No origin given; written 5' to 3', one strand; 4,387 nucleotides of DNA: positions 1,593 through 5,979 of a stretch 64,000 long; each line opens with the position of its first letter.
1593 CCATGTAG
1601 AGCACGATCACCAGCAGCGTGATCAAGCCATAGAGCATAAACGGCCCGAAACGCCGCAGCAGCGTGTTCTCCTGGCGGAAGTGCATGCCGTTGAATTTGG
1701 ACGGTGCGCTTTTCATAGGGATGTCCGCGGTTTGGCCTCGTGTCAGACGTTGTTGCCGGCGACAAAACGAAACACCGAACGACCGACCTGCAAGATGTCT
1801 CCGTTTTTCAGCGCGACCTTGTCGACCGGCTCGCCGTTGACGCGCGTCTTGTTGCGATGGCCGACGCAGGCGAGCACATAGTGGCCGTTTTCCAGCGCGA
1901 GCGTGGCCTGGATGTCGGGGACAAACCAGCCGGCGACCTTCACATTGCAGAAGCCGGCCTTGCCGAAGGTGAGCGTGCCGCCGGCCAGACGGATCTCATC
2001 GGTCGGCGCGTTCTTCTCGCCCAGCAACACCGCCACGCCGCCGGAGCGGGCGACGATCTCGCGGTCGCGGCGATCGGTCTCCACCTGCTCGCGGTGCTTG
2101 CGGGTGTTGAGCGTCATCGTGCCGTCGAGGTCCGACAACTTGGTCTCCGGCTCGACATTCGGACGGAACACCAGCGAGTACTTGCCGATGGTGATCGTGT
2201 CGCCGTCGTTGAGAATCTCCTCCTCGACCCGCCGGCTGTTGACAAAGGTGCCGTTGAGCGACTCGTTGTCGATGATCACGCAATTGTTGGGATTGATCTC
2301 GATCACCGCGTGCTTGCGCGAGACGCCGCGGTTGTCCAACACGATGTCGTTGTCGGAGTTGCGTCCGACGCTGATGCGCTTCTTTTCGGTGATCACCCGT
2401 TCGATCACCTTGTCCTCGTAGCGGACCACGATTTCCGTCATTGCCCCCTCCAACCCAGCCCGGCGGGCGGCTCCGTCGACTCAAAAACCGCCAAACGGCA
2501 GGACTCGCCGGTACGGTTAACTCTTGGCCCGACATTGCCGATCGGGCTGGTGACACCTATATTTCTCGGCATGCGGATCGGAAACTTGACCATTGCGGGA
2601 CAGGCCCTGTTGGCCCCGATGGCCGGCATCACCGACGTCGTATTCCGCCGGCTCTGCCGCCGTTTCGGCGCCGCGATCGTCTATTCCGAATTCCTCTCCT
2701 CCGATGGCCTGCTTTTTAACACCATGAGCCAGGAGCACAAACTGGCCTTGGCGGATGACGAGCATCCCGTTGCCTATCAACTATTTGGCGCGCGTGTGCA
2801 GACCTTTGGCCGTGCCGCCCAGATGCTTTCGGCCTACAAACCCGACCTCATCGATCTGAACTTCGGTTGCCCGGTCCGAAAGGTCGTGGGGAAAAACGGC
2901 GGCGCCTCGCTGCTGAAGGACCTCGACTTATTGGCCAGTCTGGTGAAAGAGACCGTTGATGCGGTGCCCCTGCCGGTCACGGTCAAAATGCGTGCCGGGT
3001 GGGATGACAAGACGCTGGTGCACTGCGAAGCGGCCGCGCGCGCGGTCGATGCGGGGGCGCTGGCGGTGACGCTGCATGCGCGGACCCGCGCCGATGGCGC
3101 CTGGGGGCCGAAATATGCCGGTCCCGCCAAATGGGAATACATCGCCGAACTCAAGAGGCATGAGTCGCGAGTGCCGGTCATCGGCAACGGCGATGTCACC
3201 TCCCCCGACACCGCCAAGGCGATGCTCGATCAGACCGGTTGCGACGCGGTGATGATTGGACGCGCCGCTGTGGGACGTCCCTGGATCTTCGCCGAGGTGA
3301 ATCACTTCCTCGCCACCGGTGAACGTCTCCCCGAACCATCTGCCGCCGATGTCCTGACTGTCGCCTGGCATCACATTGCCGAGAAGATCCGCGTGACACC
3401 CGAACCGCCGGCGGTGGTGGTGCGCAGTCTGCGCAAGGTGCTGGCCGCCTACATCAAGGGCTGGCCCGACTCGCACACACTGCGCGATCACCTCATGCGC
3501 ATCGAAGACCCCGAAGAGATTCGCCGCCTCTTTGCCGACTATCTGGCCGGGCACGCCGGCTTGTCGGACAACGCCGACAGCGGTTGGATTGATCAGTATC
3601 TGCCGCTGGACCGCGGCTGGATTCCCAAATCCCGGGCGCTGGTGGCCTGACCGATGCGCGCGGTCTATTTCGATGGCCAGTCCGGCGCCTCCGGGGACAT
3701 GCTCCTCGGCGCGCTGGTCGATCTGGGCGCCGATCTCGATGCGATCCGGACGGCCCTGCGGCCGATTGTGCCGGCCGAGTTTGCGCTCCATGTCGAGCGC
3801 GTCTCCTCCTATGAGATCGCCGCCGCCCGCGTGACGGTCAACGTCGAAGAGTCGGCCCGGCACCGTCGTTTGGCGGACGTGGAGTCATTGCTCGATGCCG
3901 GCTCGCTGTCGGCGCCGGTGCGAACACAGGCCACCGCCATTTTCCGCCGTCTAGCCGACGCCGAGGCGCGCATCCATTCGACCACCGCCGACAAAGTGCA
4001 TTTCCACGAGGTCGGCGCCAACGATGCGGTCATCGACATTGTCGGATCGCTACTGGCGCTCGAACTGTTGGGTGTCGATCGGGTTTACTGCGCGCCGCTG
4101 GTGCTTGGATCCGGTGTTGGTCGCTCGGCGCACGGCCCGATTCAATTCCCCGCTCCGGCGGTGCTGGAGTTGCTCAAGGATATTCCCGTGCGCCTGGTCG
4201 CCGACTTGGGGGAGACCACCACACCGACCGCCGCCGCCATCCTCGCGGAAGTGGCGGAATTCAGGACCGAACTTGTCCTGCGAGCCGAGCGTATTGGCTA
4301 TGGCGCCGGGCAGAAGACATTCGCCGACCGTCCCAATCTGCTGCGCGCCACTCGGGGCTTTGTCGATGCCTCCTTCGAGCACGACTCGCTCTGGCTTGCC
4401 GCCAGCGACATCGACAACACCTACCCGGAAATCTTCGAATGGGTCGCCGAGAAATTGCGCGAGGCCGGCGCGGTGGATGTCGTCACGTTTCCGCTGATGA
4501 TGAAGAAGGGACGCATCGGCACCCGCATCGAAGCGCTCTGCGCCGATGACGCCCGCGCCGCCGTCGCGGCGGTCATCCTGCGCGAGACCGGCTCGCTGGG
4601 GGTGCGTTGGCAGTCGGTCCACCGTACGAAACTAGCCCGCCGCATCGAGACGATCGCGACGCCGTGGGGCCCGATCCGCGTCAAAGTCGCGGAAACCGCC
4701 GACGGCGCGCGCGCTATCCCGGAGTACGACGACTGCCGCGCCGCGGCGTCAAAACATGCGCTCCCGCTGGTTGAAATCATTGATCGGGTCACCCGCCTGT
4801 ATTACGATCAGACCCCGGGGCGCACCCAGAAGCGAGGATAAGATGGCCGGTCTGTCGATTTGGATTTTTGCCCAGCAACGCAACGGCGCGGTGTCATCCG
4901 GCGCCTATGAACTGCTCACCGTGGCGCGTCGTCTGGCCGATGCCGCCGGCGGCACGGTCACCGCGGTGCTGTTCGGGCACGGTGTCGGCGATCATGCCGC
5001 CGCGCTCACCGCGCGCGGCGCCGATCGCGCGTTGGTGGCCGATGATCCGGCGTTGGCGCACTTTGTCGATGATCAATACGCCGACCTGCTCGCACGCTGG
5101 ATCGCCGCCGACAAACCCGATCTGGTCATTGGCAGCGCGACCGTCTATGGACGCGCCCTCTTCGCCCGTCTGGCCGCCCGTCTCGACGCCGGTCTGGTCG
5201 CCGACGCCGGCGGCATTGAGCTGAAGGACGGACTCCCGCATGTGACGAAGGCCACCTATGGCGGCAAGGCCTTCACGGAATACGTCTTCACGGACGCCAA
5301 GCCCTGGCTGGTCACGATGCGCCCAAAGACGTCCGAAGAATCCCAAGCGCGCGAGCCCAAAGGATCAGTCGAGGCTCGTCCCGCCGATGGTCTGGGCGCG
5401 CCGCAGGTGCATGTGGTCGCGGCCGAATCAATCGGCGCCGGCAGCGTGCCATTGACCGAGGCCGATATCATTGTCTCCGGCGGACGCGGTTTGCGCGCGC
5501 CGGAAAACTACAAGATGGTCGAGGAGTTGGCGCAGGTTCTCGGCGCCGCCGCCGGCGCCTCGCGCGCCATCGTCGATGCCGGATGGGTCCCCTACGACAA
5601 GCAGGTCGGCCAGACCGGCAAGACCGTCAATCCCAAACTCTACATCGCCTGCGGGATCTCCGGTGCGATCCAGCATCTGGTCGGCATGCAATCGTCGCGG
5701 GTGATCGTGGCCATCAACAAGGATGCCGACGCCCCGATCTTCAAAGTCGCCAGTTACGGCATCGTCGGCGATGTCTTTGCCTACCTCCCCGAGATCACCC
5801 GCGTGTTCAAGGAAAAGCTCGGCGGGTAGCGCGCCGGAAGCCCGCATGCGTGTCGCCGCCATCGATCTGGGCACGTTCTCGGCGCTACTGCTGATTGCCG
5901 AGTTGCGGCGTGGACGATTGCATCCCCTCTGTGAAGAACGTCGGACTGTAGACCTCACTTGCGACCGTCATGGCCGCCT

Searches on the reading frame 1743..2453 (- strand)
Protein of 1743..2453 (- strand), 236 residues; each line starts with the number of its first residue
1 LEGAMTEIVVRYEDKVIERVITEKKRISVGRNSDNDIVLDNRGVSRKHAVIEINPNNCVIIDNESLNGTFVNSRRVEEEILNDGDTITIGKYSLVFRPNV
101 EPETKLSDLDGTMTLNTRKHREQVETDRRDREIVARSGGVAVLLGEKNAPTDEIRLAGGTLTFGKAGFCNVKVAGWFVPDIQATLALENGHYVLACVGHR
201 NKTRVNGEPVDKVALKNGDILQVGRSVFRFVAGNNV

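Call 65: find_encoding_contigs(protein=window:1743-2453:-, flank=10000, max_places=1)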
Protein window:1743-2453:- (236 aa): no gene with exactly this product is on record in the collection.

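Call 83: search_protein_families(library=pfam, proteins=[window:1743-2453:-], max_evalue=0.00001)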
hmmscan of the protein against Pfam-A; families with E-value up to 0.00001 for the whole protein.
window:1743-2453:- (236 aa): 2 families
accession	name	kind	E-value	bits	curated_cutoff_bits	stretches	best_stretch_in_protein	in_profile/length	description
PF00498.31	FHA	-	1e-32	112.8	20.7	2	27-90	1-67/67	FHA domain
PF16697.10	Yop-YscD_cpl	-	1.9e-25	89.4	33.2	2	23-98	15-92/94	Inner membrane component of T3SS, cytoplasmic domain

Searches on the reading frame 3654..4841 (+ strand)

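Call 83: search_protein_families(library=pfam, proteins=[window:3654-4841:+], max_evalue=0.00001)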
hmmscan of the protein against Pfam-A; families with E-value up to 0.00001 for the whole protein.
window:3654-4841:+ (395 aa): 1 family
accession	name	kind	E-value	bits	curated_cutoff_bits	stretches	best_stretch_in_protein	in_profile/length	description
PF01969.22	Ni_insertion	-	1.4e-120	403.3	22.1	1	4-375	1-374/375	Nickel insertion protein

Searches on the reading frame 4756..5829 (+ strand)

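Call 83: search_protein_families(library=pfam, proteins=[window:4756-5829:+], max_evalue=0.00001)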
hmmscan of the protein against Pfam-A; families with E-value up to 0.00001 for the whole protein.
window:4756-5829:+ (357 aa): 2 families
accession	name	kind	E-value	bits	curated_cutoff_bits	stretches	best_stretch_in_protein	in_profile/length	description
PF00766.25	ETF_alpha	-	1.4e-38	131.1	27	1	233-312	2-81/81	Electron transfer flavoprotein FAD-binding domain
PF01012.27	ETF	-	2.2e-38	132.3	26.7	1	35-209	1-177/181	Electron transfer flavoprotein domain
